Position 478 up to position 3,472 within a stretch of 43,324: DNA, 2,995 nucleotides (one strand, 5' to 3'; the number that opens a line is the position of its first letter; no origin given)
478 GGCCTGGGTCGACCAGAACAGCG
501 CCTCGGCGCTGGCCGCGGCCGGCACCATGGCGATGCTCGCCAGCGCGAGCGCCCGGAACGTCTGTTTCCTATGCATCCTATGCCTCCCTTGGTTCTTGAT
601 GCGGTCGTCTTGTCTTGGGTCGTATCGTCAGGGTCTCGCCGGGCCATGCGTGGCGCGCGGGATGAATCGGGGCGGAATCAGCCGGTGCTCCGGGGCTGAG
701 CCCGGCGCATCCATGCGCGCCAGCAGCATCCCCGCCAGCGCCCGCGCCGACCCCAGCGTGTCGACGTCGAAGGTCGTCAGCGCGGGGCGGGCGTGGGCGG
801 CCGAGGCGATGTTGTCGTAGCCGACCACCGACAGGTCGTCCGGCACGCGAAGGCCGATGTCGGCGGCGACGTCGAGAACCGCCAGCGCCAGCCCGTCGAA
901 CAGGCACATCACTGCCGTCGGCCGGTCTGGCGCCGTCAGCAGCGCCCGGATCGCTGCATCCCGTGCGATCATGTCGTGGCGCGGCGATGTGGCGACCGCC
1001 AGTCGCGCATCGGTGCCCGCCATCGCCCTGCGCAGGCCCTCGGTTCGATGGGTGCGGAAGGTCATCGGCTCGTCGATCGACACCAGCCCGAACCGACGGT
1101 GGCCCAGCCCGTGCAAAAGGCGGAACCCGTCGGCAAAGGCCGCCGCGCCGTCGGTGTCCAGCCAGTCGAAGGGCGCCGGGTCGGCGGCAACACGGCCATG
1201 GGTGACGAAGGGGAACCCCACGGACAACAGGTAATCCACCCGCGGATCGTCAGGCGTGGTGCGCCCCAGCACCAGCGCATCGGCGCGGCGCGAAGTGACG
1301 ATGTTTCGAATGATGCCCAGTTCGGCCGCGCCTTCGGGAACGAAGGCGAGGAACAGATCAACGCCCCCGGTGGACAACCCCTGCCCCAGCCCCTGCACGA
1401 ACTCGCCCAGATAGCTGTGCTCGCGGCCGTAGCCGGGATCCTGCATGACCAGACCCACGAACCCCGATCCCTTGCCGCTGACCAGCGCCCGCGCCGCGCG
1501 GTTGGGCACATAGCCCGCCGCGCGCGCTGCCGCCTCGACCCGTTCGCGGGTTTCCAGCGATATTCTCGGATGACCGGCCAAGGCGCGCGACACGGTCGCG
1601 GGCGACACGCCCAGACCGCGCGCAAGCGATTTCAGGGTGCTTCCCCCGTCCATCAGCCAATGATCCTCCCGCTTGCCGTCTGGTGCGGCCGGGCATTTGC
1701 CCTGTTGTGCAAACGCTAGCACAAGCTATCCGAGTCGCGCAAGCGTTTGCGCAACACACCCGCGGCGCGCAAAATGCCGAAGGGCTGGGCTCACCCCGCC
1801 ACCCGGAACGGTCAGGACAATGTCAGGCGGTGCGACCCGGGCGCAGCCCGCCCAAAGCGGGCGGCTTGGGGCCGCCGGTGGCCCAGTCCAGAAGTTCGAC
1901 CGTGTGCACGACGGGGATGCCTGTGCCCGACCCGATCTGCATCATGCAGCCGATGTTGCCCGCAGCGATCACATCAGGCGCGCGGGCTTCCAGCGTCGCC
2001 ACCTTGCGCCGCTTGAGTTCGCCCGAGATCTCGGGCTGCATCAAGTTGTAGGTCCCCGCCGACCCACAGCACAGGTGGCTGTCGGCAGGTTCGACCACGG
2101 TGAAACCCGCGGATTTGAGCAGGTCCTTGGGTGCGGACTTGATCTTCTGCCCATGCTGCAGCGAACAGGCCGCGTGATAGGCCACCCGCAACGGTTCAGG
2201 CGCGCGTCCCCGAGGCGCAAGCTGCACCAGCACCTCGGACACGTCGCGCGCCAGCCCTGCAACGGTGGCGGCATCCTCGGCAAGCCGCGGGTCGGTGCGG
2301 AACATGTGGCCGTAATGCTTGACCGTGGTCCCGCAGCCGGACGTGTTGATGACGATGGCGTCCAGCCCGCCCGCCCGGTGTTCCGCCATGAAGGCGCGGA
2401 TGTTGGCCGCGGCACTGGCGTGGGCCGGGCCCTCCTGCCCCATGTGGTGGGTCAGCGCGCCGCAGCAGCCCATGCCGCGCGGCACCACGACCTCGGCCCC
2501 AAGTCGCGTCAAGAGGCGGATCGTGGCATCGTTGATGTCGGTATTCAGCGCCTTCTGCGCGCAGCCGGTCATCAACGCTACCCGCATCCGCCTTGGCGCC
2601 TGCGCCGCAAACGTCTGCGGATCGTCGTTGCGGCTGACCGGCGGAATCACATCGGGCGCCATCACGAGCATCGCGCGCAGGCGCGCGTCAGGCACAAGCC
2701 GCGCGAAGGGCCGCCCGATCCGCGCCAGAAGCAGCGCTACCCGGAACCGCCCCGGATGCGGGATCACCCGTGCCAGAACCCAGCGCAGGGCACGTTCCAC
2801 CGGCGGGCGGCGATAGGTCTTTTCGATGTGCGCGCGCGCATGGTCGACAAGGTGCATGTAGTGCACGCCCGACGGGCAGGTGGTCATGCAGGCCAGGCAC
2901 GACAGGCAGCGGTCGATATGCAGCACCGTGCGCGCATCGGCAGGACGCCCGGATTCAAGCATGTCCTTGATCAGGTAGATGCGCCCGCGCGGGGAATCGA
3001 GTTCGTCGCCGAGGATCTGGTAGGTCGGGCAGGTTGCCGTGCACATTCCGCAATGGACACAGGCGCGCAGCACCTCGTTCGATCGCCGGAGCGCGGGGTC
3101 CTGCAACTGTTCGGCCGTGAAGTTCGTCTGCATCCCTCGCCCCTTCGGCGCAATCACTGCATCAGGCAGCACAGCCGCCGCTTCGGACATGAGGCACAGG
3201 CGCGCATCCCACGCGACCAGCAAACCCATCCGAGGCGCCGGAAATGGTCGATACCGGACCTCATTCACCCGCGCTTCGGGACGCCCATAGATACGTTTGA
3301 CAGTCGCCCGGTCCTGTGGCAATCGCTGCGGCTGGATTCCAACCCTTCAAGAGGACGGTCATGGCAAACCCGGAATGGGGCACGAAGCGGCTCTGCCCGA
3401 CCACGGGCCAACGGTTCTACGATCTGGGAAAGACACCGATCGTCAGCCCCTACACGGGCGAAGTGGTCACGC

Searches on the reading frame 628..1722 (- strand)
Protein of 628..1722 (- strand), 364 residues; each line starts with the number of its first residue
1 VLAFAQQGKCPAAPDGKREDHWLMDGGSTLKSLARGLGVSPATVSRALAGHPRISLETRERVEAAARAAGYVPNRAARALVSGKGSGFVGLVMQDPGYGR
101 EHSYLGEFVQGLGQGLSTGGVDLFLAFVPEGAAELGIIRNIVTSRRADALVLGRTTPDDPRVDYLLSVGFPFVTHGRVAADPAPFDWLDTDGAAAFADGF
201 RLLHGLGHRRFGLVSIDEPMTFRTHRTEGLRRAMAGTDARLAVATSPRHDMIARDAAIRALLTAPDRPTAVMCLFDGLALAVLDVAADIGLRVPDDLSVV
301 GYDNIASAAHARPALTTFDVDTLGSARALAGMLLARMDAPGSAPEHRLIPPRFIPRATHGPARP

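Call 67: search_protein_families(library=pfam, proteins=[window:628-1722:-], max_evalue=0.0001)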
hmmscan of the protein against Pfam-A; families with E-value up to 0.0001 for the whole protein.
window:628-1722:- (364 aa): 3 families
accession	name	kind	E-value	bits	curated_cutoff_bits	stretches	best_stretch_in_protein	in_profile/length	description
PF13377.12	Peripla_BP_3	-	3.5e-31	109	26.5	1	202-358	3-166/167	Periplasmic binding protein-like domain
PF00532.27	Peripla_BP_1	-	3.1e-13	50.3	22.2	1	89-354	4-278/281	Periplasmic binding proteins and sugar binding domain of LacI family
PF00356.27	LacI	-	3.3e-13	49.7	27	1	29-74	1-46/46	Bacterial regulatory proteins, lacI family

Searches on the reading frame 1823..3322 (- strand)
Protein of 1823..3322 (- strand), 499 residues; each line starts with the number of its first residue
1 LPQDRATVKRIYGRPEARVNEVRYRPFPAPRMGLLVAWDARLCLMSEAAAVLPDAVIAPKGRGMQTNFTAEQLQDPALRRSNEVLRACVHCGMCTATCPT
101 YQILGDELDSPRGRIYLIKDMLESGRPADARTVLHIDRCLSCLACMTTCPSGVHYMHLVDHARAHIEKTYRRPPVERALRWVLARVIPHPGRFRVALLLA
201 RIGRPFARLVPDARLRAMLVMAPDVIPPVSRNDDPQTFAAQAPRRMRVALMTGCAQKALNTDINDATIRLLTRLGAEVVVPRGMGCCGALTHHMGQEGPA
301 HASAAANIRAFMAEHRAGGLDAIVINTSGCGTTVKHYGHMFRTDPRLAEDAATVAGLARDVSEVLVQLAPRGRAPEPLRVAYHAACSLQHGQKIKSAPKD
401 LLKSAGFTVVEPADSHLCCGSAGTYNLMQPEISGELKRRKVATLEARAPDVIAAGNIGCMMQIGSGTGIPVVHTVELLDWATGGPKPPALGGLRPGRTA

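Call 67: search_protein_families(library=pfam, proteins=[window:1823-3322:-], max_evalue=0.0001)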
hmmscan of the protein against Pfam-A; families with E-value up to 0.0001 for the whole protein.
window:1823-3322:- (499 aa): 10 families
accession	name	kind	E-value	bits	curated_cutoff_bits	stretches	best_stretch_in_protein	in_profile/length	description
PF02754.22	CCG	-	7.4e-27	93.7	20.6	2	380-463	1-84/85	Cysteine-rich domain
PF13183.11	Fer4_8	-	9e-11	42.6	27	1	85-153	2-68/68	4Fe-4S dicluster domain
PF12838.12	Fer4_7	-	1.6e-10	41.7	27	1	88-153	2-52/52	4Fe-4S dicluster domain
PF13534.11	Fer4_17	-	3.1e-10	40.9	22.2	1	87-153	1-60/61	4Fe-4S dicluster domain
PF13187.11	Fer4_9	-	1.7e-08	34.8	27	0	77-100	34-49/52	4Fe-4S dicluster domain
PF13237.11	Fer4_10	-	1.2e-07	32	25.5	1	85-150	6-53/53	4Fe-4S dicluster domain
PF13484.11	Fer4_16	-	3.9e-07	31.2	30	1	88-151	2-65/66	4Fe-4S double cluster binding domain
PF12837.12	Fer4_6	-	1.6e-06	28.2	25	0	87-101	8-22/24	4Fe-4S binding domain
PF00037.32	Fer4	-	1.5e-05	25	21.1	0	137-152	6-21/24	4Fe-4S binding domain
PF12800.12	Fer4_4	-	9.2e-05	22.9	24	0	87-101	3-17/17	4Fe-4S binding domain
